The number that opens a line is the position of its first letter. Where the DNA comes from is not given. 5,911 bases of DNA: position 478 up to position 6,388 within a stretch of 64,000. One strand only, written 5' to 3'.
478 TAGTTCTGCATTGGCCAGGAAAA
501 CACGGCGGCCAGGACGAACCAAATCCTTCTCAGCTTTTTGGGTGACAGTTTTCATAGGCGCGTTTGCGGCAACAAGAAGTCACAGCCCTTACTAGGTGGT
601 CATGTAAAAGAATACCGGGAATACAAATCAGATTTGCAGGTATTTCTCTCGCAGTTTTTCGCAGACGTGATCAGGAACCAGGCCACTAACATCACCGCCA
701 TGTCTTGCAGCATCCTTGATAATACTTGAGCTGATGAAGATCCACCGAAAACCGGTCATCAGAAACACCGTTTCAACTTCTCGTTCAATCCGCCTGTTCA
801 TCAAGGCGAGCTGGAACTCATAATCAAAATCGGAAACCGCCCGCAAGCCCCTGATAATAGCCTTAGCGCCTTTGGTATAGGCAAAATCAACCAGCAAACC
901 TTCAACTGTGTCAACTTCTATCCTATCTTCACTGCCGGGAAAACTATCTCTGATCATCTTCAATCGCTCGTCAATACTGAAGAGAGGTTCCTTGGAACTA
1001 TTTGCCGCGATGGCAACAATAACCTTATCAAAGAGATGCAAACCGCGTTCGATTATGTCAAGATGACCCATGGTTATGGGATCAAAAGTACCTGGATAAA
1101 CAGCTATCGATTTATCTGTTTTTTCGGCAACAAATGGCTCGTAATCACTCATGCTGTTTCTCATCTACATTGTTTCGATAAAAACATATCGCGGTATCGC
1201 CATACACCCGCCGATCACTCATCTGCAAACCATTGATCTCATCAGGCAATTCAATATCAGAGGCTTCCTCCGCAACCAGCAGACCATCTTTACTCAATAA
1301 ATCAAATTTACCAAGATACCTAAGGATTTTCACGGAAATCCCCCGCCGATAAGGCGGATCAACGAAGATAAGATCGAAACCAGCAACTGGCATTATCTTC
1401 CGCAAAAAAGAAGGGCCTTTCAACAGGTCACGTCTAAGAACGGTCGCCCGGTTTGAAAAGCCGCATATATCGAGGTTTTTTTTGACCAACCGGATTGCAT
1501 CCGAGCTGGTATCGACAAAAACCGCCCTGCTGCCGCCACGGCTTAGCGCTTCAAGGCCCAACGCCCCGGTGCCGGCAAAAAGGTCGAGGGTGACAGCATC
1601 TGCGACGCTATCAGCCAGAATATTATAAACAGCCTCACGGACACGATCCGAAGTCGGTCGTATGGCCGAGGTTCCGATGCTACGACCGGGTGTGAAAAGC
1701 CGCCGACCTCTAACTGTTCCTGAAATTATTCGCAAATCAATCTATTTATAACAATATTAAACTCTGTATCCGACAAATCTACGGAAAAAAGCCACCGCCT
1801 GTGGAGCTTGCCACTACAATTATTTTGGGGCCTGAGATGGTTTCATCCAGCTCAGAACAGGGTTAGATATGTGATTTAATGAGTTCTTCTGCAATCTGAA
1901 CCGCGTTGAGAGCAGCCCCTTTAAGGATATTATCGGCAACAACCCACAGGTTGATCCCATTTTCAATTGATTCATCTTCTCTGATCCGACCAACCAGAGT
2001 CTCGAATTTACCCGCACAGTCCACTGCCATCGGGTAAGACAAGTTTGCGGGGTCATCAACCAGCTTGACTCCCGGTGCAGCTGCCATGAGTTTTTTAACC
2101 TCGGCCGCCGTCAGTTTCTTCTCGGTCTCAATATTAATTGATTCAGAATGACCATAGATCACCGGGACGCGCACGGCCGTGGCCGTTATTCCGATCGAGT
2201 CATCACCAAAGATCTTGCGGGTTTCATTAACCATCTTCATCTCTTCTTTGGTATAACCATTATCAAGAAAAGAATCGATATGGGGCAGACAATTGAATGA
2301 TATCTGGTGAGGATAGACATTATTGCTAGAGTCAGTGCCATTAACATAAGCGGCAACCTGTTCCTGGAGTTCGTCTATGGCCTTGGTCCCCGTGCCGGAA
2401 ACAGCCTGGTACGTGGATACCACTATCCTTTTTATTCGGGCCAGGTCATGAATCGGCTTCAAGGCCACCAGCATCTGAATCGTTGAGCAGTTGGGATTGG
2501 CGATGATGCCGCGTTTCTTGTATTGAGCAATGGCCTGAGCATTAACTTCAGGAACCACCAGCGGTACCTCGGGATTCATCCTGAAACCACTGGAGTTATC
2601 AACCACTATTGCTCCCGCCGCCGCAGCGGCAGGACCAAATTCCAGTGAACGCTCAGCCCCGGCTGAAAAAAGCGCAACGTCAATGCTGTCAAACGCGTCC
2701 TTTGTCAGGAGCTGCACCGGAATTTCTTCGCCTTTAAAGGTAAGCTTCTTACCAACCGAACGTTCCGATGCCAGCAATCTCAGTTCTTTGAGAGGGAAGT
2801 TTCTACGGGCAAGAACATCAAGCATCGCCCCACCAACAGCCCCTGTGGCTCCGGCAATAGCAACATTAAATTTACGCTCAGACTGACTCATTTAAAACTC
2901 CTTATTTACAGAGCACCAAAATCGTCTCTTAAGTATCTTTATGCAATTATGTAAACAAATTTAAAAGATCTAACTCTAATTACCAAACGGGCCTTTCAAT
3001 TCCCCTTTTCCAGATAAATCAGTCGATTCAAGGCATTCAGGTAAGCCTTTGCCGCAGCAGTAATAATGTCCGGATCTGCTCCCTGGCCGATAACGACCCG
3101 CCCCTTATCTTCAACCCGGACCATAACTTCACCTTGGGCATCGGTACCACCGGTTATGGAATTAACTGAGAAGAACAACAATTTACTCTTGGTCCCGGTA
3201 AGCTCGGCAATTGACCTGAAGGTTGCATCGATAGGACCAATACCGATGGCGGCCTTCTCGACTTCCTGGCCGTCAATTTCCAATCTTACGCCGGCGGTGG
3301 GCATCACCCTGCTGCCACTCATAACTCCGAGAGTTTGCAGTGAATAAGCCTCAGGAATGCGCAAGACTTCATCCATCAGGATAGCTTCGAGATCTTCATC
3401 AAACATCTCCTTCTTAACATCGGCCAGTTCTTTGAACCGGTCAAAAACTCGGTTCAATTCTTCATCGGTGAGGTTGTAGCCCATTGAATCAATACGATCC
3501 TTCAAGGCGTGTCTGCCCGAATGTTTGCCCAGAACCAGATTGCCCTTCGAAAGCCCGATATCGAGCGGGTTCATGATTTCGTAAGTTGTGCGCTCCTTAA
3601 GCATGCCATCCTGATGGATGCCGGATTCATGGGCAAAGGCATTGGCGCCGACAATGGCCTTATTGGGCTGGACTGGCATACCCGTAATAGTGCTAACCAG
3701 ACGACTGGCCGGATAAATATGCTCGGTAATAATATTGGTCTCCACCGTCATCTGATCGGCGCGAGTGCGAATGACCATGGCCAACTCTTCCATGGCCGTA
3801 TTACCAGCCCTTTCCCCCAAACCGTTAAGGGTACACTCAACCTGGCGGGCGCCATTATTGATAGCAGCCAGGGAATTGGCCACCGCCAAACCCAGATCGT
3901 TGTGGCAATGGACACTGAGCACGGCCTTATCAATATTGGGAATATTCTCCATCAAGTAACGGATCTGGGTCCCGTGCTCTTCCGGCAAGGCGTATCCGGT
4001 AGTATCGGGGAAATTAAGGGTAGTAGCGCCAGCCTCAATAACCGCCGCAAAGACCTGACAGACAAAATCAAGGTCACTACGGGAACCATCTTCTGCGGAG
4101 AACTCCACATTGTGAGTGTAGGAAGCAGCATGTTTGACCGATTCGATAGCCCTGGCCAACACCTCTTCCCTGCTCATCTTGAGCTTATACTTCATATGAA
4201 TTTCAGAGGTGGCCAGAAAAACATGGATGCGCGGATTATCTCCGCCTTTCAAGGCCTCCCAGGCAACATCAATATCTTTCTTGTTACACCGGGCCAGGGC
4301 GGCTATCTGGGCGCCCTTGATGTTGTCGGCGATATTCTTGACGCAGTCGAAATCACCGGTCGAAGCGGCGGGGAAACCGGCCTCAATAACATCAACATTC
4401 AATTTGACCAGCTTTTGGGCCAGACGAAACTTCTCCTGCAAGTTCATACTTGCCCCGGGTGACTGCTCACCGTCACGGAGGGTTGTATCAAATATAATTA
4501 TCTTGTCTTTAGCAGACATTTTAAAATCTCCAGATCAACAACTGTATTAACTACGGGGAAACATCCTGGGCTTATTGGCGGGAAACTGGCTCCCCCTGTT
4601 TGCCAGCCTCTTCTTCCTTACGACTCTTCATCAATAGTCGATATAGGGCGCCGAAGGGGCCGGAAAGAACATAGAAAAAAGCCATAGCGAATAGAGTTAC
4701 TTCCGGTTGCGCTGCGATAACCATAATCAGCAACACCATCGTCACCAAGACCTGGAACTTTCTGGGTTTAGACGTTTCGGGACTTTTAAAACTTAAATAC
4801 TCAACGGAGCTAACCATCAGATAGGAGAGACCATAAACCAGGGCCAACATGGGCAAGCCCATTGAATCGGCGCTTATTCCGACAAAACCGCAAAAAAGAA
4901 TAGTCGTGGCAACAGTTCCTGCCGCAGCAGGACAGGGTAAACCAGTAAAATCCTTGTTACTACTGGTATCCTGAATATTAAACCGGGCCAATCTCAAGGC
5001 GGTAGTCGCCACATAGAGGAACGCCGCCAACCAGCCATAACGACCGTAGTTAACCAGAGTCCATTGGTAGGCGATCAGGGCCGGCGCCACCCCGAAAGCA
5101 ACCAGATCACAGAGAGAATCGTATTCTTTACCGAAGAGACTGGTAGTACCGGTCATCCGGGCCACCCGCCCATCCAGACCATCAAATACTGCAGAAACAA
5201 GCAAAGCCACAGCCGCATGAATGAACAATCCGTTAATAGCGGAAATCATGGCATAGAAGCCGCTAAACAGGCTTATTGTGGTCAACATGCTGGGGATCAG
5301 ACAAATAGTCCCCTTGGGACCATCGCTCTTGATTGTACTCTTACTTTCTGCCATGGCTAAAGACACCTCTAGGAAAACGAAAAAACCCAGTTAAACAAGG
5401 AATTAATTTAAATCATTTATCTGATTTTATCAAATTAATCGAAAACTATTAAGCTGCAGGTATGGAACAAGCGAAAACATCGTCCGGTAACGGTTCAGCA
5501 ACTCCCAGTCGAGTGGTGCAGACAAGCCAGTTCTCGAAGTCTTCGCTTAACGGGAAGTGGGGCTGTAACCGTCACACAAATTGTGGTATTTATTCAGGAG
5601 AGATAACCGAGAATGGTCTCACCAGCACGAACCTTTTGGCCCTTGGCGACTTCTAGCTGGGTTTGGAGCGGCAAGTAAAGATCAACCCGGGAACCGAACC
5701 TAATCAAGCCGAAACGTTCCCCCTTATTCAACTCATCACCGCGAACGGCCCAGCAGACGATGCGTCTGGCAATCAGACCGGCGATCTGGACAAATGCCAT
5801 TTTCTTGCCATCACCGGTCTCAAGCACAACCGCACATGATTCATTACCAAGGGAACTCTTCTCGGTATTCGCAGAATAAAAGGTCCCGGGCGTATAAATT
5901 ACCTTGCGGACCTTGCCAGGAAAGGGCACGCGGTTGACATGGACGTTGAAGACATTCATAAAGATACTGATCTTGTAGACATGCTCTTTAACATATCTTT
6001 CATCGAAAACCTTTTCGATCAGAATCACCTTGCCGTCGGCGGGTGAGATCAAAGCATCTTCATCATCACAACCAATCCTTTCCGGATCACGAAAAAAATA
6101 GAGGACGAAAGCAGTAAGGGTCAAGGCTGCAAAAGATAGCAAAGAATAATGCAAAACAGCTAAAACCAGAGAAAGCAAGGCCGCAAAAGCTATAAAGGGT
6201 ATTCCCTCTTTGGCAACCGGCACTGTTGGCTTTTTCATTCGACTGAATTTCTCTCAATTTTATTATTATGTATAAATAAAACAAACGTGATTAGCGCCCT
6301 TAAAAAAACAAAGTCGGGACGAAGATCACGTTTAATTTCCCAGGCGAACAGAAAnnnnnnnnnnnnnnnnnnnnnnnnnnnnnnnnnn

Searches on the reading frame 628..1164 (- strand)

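Call 77: search_protein_families(library=pfam, proteins=[window:628-1164:-], max_evalue=0.00001)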
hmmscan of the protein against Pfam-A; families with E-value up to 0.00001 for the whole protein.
window:628-1164:- (178 aa): 1 family
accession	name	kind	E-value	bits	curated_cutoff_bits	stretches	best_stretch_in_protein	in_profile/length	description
PF01467.32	CTP_transf_like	-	4e-27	95.5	21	1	22-151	1-132/133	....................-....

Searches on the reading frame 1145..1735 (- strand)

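Call 77: search_protein_families(library=pfam, proteins=[window:1145-1735:-], max_evalue=0.00001)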
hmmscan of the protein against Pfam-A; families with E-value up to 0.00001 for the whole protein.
window:1145-1735:- (196 aa): 3 families
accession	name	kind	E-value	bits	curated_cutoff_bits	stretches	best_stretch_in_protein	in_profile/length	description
PF03602.21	Cons_hypoth95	-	1.3e-47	162.3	24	1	1-187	1-182/182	Conserved hypothetical protein 95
PF05175.20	MTS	-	2.2e-06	27.9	23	1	46-135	32-114/170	Methyltransferase small domain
PF13847.12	Methyltransf_31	-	4.7e-06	26.8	27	1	46-167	4-122/145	Methyltransferase domain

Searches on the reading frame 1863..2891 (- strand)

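Call 77: search_protein_families(library=pfam, proteins=[window:1863-2891:-], max_evalue=0.00001)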
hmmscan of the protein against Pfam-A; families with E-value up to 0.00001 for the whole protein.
window:1863-2891:- (342 aa): 2 families
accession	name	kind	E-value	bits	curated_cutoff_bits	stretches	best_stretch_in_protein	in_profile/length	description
PF02774.23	Semialdhyde_dhC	-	6e-57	193.2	26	1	144-324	1-184/184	Semialdehyde dehydrogenase, dimerisation domain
PF01118.30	Semialdhyde_dh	-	3.2e-33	115.1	26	1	9-123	1-120/121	Semialdehyde dehydrogenase, NAD binding domain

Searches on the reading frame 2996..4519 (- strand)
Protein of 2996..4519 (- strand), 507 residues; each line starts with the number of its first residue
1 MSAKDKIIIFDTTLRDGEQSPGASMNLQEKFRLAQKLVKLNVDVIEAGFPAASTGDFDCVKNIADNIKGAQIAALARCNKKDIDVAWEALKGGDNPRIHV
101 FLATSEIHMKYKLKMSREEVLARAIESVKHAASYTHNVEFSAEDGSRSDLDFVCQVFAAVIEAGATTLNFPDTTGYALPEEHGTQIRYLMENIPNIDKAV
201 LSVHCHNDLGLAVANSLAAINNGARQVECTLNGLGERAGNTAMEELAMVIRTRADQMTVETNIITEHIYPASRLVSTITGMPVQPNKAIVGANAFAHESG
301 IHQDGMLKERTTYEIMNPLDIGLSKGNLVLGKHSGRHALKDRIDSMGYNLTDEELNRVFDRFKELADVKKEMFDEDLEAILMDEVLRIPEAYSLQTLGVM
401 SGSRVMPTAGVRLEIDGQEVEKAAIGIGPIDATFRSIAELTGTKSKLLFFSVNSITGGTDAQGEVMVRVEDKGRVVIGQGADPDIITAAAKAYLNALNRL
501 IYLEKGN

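Call 77: search_protein_families(library=pfam, proteins=[window:2996-4519:-], max_evalue=0.00001)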
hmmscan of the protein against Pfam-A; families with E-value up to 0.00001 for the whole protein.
window:2996-4519:- (507 aa): 3 families
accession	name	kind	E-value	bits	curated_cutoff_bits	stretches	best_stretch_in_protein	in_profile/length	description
PF00682.25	HMGL-like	-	2.9e-94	315.7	29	1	6-275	1-260/260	HMGL-like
PF08502.15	LeuA_dimer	-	6.1e-37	126.9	24.9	1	371-500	1-130/131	LeuA allosteric (dimerisation) domain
PF22617.1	HCS_D2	-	2.7e-32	111.4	27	1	289-370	1-82/82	Homocitrate synthase post-HMGL domain-like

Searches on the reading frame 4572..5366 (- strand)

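Call 77: search_protein_families(library=pfam, proteins=[window:4572-5366:-], max_evalue=0.00001)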
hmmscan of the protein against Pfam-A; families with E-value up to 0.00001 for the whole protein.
window:4572-5366:- (264 aa): 1 family
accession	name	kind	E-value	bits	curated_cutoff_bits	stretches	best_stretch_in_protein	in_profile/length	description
PF01066.26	CDP-OH_P_transf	-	4.5e-21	76.3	22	1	23-164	2-138/152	CDP-alcohol phosphatidyltransferase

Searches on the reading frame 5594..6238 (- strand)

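Call 77: search_protein_families(library=pfam, proteins=[window:5594-6238:-], max_evalue=0.00001)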
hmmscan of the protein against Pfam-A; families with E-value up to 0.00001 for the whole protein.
window:5594-6238:- (214 aa): 1 family
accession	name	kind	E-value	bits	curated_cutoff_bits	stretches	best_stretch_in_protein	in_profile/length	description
PF02666.20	PS_Dcarbxylase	-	5.2e-49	167.1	22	1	41-210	1-197/198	Phosphatidylserine decarboxylase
